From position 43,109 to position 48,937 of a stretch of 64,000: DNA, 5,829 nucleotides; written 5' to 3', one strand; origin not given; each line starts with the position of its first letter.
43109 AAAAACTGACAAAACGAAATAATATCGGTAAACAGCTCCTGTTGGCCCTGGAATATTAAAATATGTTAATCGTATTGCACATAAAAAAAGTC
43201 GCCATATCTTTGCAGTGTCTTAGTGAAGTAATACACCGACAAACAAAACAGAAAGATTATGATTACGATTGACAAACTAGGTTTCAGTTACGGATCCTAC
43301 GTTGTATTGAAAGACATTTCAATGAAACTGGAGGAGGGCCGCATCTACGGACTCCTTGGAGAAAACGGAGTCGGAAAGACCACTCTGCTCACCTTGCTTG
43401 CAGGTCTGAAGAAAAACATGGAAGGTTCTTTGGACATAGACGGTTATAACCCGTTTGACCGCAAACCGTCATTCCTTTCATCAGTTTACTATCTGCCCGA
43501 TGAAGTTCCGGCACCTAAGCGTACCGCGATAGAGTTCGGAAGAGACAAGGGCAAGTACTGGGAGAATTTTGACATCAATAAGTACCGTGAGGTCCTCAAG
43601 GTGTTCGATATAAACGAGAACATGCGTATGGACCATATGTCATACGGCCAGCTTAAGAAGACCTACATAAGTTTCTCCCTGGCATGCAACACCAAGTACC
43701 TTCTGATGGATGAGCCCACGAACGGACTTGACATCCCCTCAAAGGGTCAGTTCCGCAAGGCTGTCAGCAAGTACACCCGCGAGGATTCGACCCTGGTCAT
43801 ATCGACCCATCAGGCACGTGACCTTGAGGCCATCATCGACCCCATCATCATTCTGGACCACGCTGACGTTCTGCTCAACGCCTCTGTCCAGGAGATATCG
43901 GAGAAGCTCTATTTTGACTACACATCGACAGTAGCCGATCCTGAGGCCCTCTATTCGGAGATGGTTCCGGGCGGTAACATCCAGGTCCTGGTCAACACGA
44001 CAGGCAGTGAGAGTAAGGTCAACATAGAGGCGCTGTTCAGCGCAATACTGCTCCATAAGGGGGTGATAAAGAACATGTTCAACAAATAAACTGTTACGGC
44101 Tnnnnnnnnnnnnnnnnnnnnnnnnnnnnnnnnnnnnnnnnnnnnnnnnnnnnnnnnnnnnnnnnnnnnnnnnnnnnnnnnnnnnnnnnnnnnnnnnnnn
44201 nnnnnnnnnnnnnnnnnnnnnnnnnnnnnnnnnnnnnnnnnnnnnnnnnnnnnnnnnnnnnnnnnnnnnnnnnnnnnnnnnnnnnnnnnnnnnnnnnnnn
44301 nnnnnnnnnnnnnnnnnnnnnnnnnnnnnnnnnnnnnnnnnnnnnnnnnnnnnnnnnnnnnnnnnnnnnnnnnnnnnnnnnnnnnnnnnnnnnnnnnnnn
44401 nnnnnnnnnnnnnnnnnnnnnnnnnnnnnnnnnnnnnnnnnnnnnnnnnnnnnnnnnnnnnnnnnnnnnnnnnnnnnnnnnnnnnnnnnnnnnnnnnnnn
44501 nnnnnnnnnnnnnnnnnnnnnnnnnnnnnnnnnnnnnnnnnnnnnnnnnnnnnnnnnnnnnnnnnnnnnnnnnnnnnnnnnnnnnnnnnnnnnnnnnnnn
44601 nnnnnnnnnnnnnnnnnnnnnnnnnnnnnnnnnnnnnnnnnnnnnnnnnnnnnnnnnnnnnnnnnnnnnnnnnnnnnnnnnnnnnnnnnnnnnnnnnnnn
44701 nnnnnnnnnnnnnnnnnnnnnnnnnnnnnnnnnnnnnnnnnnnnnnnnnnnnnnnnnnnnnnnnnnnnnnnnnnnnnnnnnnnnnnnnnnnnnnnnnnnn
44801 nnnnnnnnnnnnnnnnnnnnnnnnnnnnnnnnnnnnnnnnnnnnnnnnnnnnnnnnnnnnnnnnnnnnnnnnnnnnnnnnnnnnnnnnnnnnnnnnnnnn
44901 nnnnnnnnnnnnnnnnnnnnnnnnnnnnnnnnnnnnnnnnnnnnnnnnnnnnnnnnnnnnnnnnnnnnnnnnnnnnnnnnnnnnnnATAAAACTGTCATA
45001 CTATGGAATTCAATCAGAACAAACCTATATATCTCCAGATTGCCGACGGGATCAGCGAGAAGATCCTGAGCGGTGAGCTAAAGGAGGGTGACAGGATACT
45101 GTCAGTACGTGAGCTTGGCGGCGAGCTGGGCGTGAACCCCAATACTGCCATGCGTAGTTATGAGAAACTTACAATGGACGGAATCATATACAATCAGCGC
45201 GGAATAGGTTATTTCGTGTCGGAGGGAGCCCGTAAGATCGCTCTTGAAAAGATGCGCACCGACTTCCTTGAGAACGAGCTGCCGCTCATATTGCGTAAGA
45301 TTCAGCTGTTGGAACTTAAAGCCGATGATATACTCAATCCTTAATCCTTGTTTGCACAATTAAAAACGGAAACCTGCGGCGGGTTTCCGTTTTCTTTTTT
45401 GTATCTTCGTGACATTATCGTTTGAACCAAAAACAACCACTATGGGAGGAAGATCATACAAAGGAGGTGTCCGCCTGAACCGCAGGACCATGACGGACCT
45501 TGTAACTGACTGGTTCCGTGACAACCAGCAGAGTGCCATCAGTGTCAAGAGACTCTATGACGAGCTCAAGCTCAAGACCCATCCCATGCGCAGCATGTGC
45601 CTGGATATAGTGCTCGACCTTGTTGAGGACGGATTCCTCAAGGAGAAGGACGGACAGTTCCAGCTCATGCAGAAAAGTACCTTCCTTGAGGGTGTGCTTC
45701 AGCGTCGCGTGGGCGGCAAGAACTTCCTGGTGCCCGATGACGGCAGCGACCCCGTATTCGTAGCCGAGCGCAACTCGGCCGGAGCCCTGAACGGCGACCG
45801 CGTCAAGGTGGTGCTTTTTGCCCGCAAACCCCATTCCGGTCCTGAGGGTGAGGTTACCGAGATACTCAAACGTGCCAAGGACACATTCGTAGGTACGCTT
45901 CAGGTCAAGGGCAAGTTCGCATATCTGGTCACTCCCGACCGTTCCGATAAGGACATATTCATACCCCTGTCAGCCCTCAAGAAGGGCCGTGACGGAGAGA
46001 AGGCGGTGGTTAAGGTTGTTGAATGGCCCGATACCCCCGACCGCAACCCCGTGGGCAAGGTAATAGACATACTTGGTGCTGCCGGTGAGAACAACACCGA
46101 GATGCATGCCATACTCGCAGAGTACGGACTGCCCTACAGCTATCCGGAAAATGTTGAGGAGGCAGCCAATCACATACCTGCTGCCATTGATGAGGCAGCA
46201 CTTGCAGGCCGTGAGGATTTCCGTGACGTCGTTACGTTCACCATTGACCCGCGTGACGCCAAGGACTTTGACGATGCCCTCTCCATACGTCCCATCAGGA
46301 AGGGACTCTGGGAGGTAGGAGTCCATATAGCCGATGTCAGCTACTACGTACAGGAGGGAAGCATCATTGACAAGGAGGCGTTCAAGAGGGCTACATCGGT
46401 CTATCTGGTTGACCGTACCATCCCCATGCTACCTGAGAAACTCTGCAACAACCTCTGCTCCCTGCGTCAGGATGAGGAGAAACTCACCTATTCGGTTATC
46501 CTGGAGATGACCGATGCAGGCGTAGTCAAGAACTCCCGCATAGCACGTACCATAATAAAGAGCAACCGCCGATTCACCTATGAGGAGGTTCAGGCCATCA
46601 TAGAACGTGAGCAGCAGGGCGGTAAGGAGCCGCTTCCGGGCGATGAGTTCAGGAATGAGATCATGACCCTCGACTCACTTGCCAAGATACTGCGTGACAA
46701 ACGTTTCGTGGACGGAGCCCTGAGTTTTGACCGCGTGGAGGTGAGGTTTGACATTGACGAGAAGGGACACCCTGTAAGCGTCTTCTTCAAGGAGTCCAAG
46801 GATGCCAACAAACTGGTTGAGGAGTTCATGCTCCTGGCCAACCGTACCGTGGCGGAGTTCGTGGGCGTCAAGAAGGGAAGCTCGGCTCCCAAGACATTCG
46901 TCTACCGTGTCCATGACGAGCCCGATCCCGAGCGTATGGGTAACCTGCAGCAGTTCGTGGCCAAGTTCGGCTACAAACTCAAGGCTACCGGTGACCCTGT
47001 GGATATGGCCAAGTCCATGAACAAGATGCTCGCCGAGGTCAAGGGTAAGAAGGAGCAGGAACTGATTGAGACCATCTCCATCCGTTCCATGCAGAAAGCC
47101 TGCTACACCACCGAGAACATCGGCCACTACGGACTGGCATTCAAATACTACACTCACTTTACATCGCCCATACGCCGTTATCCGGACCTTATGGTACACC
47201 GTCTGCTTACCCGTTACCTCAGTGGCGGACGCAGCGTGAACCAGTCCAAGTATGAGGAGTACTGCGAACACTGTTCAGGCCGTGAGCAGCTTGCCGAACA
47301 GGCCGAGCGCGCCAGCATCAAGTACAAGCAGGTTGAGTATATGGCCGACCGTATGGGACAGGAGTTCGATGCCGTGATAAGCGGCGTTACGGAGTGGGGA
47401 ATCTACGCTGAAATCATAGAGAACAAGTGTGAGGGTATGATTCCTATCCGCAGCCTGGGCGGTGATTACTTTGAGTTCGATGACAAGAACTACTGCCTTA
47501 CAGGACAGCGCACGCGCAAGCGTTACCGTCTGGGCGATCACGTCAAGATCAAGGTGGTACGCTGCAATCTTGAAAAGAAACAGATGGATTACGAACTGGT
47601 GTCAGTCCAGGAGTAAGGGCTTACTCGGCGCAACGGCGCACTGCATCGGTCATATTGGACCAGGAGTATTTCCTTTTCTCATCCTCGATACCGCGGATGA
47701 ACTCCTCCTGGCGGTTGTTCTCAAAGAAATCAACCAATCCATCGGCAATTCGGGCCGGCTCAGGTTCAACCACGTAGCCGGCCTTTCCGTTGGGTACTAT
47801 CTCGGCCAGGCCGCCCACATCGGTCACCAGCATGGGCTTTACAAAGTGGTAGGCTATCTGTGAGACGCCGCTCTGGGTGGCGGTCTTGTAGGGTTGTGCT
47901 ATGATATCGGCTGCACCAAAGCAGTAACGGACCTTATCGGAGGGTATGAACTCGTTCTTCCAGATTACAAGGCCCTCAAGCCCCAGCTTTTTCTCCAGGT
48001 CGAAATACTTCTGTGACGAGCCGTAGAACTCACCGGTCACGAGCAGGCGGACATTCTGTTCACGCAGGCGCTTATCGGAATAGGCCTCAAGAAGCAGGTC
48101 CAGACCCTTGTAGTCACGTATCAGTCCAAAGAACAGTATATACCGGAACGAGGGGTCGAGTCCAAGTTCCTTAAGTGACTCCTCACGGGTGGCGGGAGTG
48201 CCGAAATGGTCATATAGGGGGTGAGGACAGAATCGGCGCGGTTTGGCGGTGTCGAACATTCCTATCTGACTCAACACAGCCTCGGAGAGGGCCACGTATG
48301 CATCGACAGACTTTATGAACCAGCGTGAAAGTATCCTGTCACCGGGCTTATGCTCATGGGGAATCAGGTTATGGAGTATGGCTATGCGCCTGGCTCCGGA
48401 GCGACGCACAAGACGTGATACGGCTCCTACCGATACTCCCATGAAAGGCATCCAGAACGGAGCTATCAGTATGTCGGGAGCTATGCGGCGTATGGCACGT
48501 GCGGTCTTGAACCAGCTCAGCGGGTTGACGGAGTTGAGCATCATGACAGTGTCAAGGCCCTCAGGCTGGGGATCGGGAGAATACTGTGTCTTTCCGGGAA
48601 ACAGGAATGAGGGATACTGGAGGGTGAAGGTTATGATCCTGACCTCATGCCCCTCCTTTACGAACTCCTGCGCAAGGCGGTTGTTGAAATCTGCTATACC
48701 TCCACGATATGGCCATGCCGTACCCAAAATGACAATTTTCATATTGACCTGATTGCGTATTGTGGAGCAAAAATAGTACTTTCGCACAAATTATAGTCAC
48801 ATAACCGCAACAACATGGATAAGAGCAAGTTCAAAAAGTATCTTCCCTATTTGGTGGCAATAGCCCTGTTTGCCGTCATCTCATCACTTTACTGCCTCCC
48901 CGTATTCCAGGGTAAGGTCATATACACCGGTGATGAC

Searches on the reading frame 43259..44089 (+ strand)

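Call 61: search_protein_families(library=pfam, proteins=[window:43259-44089:+], max_evalue=0.0001)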
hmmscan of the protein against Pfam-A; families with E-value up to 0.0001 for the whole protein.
window:43259-44089:+ (276 aa): 2 families
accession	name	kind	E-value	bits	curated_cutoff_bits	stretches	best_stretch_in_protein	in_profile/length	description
PF00005.33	ABC_tran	-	2.7e-22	80.3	25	1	17-155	1-137/137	ABC transporter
PF13304.12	AAA_21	-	1.2e-09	39.2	27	0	119-185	230-299/304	AAA domain, putative AbiEii toxin, Type IV TA system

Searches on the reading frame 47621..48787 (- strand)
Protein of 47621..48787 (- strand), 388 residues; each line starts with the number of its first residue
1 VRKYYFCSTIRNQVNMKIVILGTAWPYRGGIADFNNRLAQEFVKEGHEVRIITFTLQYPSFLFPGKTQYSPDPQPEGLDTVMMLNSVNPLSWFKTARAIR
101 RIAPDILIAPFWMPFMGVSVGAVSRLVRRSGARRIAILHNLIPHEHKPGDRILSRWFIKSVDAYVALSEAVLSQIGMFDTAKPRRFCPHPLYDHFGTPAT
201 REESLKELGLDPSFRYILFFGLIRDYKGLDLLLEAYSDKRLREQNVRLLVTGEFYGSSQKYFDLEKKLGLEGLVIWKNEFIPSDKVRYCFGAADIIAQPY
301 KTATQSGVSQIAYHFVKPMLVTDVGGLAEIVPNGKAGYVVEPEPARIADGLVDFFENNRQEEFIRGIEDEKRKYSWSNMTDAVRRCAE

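Call 61: search_protein_families(library=pfam, proteins=[window:47621-48787:-], max_evalue=0.0001)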
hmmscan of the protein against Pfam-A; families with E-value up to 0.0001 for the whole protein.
window:47621-48787:- (388 aa): 4 families
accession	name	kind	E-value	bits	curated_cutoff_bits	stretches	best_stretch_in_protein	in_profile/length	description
PF00534.26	Glycos_transf_1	-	1.9e-16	60.5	26.4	1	201-361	2-163/172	Glycosyl transferases group 1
PF13692.12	Glyco_trans_1_4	-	5.8e-16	59.5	27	1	216-356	3-141/142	Glycosyl transferases group 1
PF13439.12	Glyco_transf_4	-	1.3e-11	45.3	28.5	1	29-174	2-147/170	Glycosyltransferase Family 4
PF13579.12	Glyco_trans_4_4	-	1e-09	39.3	29.7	1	29-176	1-143/158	Glycosyl transferase 4-like domain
